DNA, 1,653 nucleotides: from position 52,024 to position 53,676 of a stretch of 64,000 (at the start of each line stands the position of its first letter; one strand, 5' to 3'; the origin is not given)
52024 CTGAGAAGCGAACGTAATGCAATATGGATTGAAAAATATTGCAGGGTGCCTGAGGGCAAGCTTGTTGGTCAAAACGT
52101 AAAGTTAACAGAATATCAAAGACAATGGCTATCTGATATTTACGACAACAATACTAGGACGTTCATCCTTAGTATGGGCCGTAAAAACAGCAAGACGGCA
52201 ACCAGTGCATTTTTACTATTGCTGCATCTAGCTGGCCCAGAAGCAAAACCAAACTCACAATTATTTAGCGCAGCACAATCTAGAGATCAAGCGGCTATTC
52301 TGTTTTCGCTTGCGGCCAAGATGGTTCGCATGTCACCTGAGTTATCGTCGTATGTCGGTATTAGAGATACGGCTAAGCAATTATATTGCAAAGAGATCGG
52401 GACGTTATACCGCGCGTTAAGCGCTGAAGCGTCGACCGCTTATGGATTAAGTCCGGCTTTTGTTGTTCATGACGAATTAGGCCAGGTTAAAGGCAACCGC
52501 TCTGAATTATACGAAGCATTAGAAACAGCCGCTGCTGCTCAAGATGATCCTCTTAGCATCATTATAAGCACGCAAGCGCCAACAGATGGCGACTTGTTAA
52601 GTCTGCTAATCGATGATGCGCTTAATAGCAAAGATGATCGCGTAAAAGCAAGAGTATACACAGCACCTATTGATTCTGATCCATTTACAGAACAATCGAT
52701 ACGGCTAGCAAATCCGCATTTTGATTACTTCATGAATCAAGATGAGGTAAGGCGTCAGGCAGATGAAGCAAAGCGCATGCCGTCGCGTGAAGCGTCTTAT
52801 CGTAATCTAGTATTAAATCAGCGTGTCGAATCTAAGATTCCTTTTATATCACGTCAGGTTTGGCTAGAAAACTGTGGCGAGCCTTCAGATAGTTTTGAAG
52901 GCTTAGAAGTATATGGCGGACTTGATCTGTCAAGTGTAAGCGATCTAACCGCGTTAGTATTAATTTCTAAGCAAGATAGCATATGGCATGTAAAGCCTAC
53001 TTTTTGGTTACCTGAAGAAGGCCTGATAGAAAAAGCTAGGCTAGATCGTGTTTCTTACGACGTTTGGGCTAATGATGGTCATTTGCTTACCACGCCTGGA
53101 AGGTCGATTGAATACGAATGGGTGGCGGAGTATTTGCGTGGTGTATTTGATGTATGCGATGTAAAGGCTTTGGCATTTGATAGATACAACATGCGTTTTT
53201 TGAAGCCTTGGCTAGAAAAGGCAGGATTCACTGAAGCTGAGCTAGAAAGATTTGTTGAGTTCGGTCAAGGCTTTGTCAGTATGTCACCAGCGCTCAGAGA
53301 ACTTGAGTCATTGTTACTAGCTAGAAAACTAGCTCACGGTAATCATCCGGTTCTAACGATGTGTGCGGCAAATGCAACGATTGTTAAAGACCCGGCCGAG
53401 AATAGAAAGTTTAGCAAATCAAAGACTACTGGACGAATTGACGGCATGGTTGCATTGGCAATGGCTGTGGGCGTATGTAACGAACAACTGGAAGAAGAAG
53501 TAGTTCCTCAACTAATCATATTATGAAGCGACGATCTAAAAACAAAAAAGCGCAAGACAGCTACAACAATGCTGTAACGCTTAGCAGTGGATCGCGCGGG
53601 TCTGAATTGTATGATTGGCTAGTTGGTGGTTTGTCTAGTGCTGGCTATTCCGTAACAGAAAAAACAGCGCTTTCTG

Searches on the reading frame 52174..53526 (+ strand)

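Call 77: search_protein_families(library=phrogs, proteins=[window:52174-53526:+], max_evalue=0.00001)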
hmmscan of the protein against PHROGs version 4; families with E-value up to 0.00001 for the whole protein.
window:52174-53526:+ (450 aa): 4 families
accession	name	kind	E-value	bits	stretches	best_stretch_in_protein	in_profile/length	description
phrog_9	-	head and packaging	5.6e-108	363.8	1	1-442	230-670/812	terminase large subunit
phrog_2699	-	head and packaging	3.5e-74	250.5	1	153-442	13-300/315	terminase large subunit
phrog_7331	-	head and packaging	1.6e-18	67.3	1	360-434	17-91/113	terminase large subunit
phrog_4914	-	head and packaging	1.6e-11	45.2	1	2-94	113-210/213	terminase large subunit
